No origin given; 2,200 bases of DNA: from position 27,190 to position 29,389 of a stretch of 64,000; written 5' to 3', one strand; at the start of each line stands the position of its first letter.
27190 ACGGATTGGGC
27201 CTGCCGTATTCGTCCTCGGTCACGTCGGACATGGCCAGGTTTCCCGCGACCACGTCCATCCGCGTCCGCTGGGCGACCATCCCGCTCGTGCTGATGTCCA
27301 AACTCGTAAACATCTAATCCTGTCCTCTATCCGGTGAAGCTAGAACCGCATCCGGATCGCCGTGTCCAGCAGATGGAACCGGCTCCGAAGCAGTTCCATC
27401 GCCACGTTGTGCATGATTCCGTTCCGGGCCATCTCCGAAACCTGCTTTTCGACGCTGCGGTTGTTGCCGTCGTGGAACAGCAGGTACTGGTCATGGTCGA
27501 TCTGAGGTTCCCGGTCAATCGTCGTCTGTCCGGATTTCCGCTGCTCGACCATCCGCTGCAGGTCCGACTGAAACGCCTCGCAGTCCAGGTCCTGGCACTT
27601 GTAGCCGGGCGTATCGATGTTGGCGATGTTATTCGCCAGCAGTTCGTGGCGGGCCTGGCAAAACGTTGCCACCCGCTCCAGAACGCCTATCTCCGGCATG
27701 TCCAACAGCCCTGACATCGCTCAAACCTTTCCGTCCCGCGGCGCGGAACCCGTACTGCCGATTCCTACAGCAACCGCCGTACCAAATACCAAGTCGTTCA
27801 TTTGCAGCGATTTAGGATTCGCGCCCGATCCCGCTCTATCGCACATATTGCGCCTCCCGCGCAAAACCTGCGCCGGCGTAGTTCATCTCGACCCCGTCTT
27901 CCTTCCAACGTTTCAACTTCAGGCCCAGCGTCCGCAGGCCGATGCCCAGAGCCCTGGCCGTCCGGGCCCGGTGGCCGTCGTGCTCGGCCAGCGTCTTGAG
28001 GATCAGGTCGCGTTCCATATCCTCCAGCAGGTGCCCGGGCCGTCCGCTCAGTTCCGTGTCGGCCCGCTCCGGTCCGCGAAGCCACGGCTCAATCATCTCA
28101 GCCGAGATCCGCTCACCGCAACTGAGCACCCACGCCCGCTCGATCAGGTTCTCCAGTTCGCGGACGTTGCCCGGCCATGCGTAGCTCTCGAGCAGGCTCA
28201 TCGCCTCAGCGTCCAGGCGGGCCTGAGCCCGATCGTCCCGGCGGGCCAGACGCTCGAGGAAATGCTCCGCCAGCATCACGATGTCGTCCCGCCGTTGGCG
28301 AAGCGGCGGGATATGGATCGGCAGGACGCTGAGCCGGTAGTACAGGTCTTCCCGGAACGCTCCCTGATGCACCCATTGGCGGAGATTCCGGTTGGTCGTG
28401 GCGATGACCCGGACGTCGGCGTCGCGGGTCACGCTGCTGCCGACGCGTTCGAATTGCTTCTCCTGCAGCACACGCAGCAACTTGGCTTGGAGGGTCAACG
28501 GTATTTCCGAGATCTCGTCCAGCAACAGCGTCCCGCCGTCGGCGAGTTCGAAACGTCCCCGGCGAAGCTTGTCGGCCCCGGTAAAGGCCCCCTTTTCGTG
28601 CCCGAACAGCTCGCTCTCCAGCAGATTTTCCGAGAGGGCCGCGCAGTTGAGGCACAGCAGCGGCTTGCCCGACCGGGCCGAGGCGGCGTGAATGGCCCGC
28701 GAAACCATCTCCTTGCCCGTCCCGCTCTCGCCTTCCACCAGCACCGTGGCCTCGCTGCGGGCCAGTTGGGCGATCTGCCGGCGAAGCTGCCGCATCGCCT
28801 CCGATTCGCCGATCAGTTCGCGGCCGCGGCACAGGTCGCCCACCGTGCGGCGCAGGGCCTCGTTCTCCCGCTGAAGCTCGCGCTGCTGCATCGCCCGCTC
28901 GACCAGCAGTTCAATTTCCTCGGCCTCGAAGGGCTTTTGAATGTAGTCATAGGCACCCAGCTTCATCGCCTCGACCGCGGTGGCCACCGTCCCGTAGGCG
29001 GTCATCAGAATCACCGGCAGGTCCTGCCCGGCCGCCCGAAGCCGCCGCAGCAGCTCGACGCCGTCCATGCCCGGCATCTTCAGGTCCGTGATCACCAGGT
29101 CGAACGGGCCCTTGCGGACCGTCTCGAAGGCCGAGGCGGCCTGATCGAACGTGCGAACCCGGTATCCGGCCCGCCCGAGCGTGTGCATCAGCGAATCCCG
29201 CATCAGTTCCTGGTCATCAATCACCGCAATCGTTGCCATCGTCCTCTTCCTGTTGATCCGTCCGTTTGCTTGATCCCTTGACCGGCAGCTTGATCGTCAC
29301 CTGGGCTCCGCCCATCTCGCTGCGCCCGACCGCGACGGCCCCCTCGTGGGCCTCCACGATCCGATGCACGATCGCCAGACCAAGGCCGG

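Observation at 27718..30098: FlgS/FlgR-like cytoplasmic kinase + sigma-54 activator with a sigma-54 promoter directly in front of flgB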

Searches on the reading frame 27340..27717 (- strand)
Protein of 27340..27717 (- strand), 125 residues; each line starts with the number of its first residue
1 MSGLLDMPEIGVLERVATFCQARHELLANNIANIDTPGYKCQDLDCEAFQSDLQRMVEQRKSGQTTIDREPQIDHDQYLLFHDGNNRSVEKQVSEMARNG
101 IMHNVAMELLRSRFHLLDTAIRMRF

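Call 4: search_protein_families(library=pfam, proteins=[window:27340-27717:-], max_evalue=0.01)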
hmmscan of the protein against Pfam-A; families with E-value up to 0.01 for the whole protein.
window:27340-27717:- (125 aa): 1 family
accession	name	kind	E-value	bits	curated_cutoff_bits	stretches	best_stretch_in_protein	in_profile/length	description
PF00460.25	Flg_bb_rod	-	1.9e-06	28.2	20.7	1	21-40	12-31/31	Flagella basal body rod protein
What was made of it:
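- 27340..27717 (-): flgB, the first gene downstream of the promoter. Pfam Flg_bb_rod (call 4).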

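Call 5: search_protein_families(library=ncbifam, proteins=[window:27340-27717:-], max_evalue=0.001)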
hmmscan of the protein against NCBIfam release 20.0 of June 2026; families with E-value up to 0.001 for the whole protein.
window:27340-27717:- (125 aa): 16 families
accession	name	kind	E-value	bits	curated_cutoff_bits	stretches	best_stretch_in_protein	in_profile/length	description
TIGR01396.1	FlgB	equivalog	3.5e-16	59.6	59.05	1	10-122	5-131/131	flagellar basal body rod protein FlgB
NF009270.0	PRK12627.1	equivalog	4.5e-12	46.5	128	1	15-121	13-125/128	FlgB family protein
NF009264.0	PRK12621.1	equivalog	1.7e-10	41.4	163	1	8-72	7-68/136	flagellar basal body rod protein FlgB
NF004654.1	PRK06004.1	equivalog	4.1e-10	40.7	142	1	18-122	7-125/126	flagellar basal body rod protein FlgB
NF009328.0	PRK12685.1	equivalog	9.3e-10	38.9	169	1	10-122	9-114/116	flagellar basal body rod protein FlgB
NF009263.0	PRK12620.1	equivalog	1e-07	32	158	1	11-54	10-53/133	flagellar basal body rod protein FlgB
NF004653.1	PRK06003.1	equivalog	7e-07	29.7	153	1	15-91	12-94/126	flagellar basal body rod protein FlgB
NF009267.0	PRK12624.1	equivalog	1e-06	29.3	241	0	12-64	13-62/143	flagellar basal body rod protein FlgB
NF009266.0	PRK12623.1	equivalog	1.1e-06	28.6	144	1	19-121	22-130/133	flagellar basal body rod protein FlgB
NF009262.0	PRK12619.1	equivalog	2.8e-06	27.8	183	1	21-121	20-127/130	flagellar basal body rod protein FlgB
NF005280.0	PRK06797.1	equivalog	7e-06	26.7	106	1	19-75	14-67/135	flagellar basal body rod protein FlgB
TIGR02490.1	flgF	equivalog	1e-05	25.2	178.5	1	22-71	13-59/218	flagellar basal-body rod protein FlgF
NF009265.0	PRK12622.1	equivalog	5.2e-05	23.4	145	0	21-69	19-64/135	flagellar basal body rod protein FlgB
NF005527.0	PRK07182.1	equivalog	6.3e-05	23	211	0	18-55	17-51/148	flagellar basal body rod protein FlgB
TIGR03506.1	FlgEFG_subfam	subfamily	6.5e-05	22.8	70.25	1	25-65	18-58/351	flagellar hook-basal body complex protein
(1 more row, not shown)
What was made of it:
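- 27340..27717 (-): TIGR01396 FlgB 59.6 bits against a cut-off of 59.05 (call 5).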

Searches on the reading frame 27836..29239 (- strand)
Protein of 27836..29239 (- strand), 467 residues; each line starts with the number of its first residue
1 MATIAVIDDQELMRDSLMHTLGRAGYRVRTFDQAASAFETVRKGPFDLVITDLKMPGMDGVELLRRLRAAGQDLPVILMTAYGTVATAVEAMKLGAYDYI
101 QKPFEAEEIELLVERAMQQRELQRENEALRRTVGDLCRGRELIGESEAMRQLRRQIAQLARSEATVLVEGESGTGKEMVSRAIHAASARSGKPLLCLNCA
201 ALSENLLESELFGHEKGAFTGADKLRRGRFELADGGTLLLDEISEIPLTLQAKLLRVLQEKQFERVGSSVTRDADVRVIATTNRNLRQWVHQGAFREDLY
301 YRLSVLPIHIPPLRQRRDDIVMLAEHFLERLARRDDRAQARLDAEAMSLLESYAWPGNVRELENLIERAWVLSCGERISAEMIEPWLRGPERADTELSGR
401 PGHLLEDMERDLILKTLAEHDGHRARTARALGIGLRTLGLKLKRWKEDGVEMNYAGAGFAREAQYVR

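Call 4: search_protein_families(library=pfam, proteins=[window:27836-29239:-], max_evalue=0.01)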
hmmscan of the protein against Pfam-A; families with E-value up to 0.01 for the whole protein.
window:27836-29239:- (467 aa): 13 families
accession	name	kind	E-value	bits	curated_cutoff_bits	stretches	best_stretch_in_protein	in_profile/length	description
PF00158.32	Sigma54_activat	-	1.9e-71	239.6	20.2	1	142-309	1-168/168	Sigma-54 interaction domain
PF00072.30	Response_reg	-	4.1e-32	111.1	30.2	1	4-111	1-108/111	Response regulator receiver domain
PF25601.1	AAA_lid_14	-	3.5e-25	88.1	27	1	314-394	1-81/87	AAA+ ATPase lid domain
PF14532.12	Sigma54_activ_2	-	2.3e-24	86.6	25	1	143-313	1-138/138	Sigma-54 interaction domain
PF02954.25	HTH_8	-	4.4e-13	49.2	22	1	405-445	2-42/42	Bacterial regulatory protein, Fis family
PF07728.20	AAA_5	-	2.8e-08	34.3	22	1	166-285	2-124/139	AAA domain (dynein-related subfamily)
PF01078.27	Mg_chelatase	-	8.1e-05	22.5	20.3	0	221-284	93-158/207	Magnesium chelatase, subunit ChlI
PF13245.12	AAA_19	-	0.002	18.8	25.1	1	155-261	3-117/134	AAA domain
PF07724.20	AAA_2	-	0.0025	18.3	27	0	162-284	2-125/166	AAA domain (Cdc48 subfamily)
PF00004.35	AAA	-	0.0044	17.9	21.2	1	166-284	1-110/131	ATPase family associated with various cellular activities (AAA)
PF13604.12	AAA_30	-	0.0056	16.9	27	0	155-262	9-116/191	AAA domain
PF07726.17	AAA_3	-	0.0059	16.9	27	0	166-283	2-111/131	ATPase family associated with various cellular activities (AAA)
PF13191.12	AAA_16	-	0.0063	17.5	32.6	0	142-222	2-86/167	AAA ATPase domain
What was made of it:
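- Checked: Regulator: ORF 27836-29239, 467 aa, with Response_reg, Sigma54_activat, AAA_lid_14 and HTH_8 (call 4).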

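Call 5: search_protein_families(library=ncbifam, proteins=[window:27836-29239:-], max_evalue=0.001)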
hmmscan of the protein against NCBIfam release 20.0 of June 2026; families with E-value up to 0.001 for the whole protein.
window:27836-29239:- (467 aa): 117 families (the best 25 are shown)
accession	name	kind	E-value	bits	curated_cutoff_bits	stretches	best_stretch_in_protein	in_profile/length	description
NF008469.0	PRK11361.1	equivalog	1.8e-147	491.8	714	1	3-446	6-455/461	acetoacetate metabolism transcriptional regulator AtoC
TIGR01818.1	ntrC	equivalog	4.3e-139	464.3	558.6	1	4-389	1-384/463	nitrogen regulation protein NR(I)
NF007689.0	PRK10365.1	equivalog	1.5e-126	422.7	760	1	4-444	8-441/441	sigma-54-dependent response regulator transcription factor ZraR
TIGR02915.1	PEP_resp_reg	equivalog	9.4e-123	410.3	502.6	1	5-439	2-436/445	PEP-CTERM-box response regulator transcription factor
NF041946.1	LuxO_transreg_Vib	equivalog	2.2e-117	392.7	800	1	28-389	23-382/463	quorum-sensing sigma-54 dependent transcriptional regulator LuxO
NF051870.1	NAssimRespRegNtrX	equivalog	4.2e-114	381.9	600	1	2-443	2-448/452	nitrogen assimilation response regulator NtrX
NF008176.1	PRK10923.1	equivalog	3.2e-113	378.8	620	1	3-378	5-376/469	nitrogen regulation protein NR(I)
TIGR01817.1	nifA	equivalog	4.8e-113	378.7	528.85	1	105-382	163-437/534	nif-specific transcriptional activator NifA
NF050807.1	TransRegFlbDCaul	equivalog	4.9e-110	368.5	750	1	24-458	23-451/454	sigma-54-dependent transcriptional regulator FlbD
NF003451.0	PRK05022.1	equivalog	9.9e-109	364.4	476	1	115-434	167-497/512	nitric oxide reductase transcriptional regulator NorR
NF049963.1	RespRegFlgRCampy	domain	3.7e-100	335.8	750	1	4-446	3-428/429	fla regulon two-component system response regulator FlgR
NF038308.1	RNA_repair_RtcR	equivalog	3.2e-99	333.2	650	1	84-400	122-449/530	RNA repair transcriptional activator RtcR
NF041552.1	TF_PrdR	equivalog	1e-98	331.2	795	1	118-445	247-576/577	sigma-54 dependent transcriptional regulator PrdR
NF011695.0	PRK15115.1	equivalog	2.8e-98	329.6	763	1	4-429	9-420/445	two-component system response regulator GlrR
NF011958.0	PRK15429.1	equivalog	1.6e-91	308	830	1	126-446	364-685/692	formate hydrogenlyase transcriptional activator FlhA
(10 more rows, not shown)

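Call 15: find_encoding_contigs(protein=window:27836-29239:-, flank=10000, max_places=6)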
Protein window:27836-29239:- (467 aa): 21 contigs read that carry it; 6 places shown.
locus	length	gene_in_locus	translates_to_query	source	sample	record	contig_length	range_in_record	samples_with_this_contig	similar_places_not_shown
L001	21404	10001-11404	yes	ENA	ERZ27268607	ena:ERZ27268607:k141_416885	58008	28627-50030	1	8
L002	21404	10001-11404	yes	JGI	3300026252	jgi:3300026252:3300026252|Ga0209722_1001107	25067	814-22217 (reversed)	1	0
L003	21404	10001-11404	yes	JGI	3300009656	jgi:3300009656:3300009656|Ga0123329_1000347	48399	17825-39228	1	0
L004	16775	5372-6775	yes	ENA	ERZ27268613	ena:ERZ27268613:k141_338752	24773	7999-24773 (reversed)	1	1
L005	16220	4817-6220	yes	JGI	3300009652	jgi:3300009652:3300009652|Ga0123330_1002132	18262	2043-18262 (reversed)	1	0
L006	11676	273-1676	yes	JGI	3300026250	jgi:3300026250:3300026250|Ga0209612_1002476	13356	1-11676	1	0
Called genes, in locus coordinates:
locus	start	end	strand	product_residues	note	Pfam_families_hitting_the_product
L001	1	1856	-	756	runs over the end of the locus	-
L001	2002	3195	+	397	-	PF02012:BNR (faint), PF13088:BNR_2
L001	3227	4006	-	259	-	PF00106:adh_short, PF08659:KR, PF13561:adh_short_C2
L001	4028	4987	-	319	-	PF01408:GFO_IDH_MocA (weak)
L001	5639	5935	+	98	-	PF13411:MerR_1, PF00376:MerR (weak)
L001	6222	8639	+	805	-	PF12895:ANAPC3 (faint), PF13424:TPR_12 (faint), PF13428:TPR_14 (faint), PF13432:TPR_16 (faint), PF00515:TPR_1 (faint), PF07719:TPR_2 (faint), PF13174:TPR_6 (faint), PF13176:TPR_7 (faint), +3 more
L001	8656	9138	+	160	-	PF05130:FlgN, PF05400:FliT (faint)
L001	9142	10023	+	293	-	PF00512:HisKA, PF02518:HATPase_c, PF13581:HATPase_c_2 (weak)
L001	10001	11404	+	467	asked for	PF00072:Response_reg, PF00158:Sigma54_activat, PF14532:Sigma54_activ_2, PF07728:AAA_5, PF25601:AAA_lid_14, PF02954:HTH_8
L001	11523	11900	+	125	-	PF00460:Flg_bb_rod (weak)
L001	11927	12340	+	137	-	PF06429:Flg_bbr_C (faint)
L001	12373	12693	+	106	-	PF02049:FliE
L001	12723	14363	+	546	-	PF01514:YscJ_FliF, PF08345:YscJ_FliF_C (weak)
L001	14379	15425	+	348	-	PF03448:MgtE_N (faint), PF14841:FliG_M (weak), PF14842:FliG_N, PF14841:FliG_M, PF14842:FliG_N (weak), PF01706:FliG_C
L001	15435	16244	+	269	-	PF02108:FliH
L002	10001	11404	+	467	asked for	PF00072:Response_reg, PF00158:Sigma54_activat, PF14532:Sigma54_activ_2, PF07728:AAA_5, PF25601:AAA_lid_14, PF02954:HTH_8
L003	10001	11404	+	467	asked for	PF00072:Response_reg, PF00158:Sigma54_activat, PF14532:Sigma54_activ_2, PF07728:AAA_5, PF25601:AAA_lid_14, PF02954:HTH_8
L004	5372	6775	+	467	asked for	PF00072:Response_reg, PF00158:Sigma54_activat, PF14532:Sigma54_activ_2, PF07728:AAA_5, PF25601:AAA_lid_14, PF02954:HTH_8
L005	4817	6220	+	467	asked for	PF00072:Response_reg, PF00158:Sigma54_activat, PF14532:Sigma54_activ_2, PF07728:AAA_5, PF25601:AAA_lid_14, PF02954:HTH_8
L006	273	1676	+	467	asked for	PF00072:Response_reg, PF00158:Sigma54_activat, PF14532:Sigma54_activ_2, PF07728:AAA_5, PF25601:AAA_lid_14, PF02954:HTH_8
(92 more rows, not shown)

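Call 16: find_related_loci(query=window:27836-29239:-, collection=genome_contigs, flank=6000)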
Query window:27836-29239:- (467 aa) in genome_contigs; peptide patterns used: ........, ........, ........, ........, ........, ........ (x = any residue, [..] = any of these).
600 stretches matched a pattern (row limit reached: there are more); 600 encode a relative of the query (tblastn E <= 1e-3); the best 80 are kept; 80 distinct loci.
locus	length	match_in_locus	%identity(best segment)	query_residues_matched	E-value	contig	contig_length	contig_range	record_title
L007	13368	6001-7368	59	1-455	2e-177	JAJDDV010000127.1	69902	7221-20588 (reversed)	MAG: Phycisphaerae bacterium isolate OFTM174 OFTM174_126, whole genome shotgun sequence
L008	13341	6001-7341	61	1-447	6e-176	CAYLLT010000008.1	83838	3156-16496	MAG TPA_asm: uncultured Planctomycetales bacterium isolate SRP119689_co1_258 genome assembly, contig: NODE_279_length_83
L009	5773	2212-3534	55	4-445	1e-152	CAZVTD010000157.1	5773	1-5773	MAG TPA_asm: uncultured Planctomycetota bacterium isolate SRP167436_co1_127 genome assembly, contig: NODE_23260_length_5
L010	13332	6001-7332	50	3-447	2e-131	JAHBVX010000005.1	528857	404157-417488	MAG: Polyangiaceae bacterium isolate ACE_MYX3 MYX3_5, whole genome shotgun sequence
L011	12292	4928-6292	48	1-446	3e-129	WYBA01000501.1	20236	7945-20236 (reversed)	MAG: Myxococcales bacterium isolate PRO3 k127_739701, whole genome shotgun sequence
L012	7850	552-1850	46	4-438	5e-128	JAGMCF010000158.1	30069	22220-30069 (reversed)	MAG: Candidatus Cloacimonadota bacterium isolate RS_16_45 ZL425.bin.45.fa_158, whole genome shotgun sequence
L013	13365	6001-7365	46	1-448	5e-126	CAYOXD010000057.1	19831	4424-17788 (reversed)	MAG TPA_asm: uncultured Desulfobacterales bacterium isolate binchicken_co224_209 genome assembly, contig: NODE_2475_leng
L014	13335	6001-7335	47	2-445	9e-126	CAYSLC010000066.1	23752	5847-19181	MAG TPA_asm: uncultured Desulfobacteraceae bacterium isolate binchicken_co15_57 genome assembly, contig: NODE_1017_lengt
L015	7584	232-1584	47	2-453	1e-125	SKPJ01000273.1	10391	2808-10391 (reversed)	MAG: Myxococcales bacterium isolate CSSed162cmA_369 CSSed16-2cmA-23343, whole genome shotgun sequence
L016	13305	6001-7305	44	3-445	1e-125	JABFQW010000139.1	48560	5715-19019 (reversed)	MAG: Bacteroidales bacterium isolate P-RSF-IL-04 seq_274, whole genome shotgun sequence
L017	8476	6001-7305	44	3-445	2e-125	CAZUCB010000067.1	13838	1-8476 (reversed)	MAG TPA_asm: uncultured Bacteroides sp. isolate SRP272421_co4_164 genome assembly, contig: NODE_12458_length_13838_cov_1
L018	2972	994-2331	46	2-445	1e-128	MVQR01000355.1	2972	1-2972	MAG: Syntrophus sp. PtaB.Bin001 A4E66_contig000355, whole genome shotgun sequence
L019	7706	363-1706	45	4-446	1e-123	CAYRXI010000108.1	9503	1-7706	MAG TPA_asm: uncultured Candidatus Sumerlaeota bacterium isolate binchicken_co40_80 genome assembly, contig: NODE_3300_l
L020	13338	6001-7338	45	4-446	7e-123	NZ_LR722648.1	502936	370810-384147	Buttiauxella massiliensis strain Marseille-P9829, whole genome shotgun sequence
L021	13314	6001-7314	46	1-446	8e-123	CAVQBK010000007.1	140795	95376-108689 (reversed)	MAG: uncultured bacterium isolate MFD02923.bin.1.27 genome assembly, contig: contig_38415, whole genome shotgun sequence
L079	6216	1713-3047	44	2-452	4e-111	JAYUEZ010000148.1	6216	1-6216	MAG: Gammaproteobacteria bacterium isolate GFS_7618 GFS_7618_147, whole genome shotgun sequence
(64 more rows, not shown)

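Call 34: search_solved_structures(query=window:27836-29239:-, max_evalue=1e-20)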
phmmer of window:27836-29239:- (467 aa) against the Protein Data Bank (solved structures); distinct sequences matched with E-value up to 1e-20: 42.
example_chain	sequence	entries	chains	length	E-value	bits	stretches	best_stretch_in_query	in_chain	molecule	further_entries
4l4u_A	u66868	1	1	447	6.9e-107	361.4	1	4-445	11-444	Transcriptional regulator (NtrC family)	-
1ny5_A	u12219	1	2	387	2.6e-103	349.6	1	4-378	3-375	transcriptional regulator (NtrC family)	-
1ojl_A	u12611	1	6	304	1.1e-94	321.2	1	139-444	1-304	TRANSCRIPTIONAL REGULATORY PROTEIN ZRAR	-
5ep0_A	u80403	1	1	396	3.9e-94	319.4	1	33-386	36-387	Putative repressor protein luxO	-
3dzd_A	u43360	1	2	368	9.2e-90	305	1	4-378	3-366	Transcriptional regulator (NtrC family)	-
5m7n_A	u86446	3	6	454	4.6e-85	289.5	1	2-443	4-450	Nitrogen assimilation regulatory protein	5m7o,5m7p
9qq6_C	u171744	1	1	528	5.5e-80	272.7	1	111-442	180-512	Nif-specific regulatory protein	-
8pb9_D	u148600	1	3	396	4.2e-78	266.5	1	59-372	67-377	Transcriptional regulator FleQ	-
8p53_C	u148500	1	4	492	1.6e-77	264.7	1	59-375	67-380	Transcriptional regulator FleQ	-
6jdi_A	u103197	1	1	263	5.9e-77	262.8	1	140-372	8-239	Nitrogen assimilation regulatory protein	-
7ejw_C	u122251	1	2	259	2.8e-76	260.5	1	140-372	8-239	Transcriptional regulator FleQ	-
6j7e_A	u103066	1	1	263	2.9e-76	260.5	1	140-372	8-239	Nitrogen assimilation regulatory protein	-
5exp_A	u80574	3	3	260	4e-76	260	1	140-372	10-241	Transcriptional regulator FleQ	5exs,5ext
5exx_A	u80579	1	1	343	5.4e-76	259.6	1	140-374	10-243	Transcriptional regulator FleQ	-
6jdl_A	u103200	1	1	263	7.7e-76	259.1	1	140-372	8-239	Nitrogen assimilation regulatory protein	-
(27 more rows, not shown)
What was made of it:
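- Closest known: FleS/FleR. Different: The regulator's AAA+ domain matches NtrC1, NtrC4 and ZraR better than FlrC (call 34).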
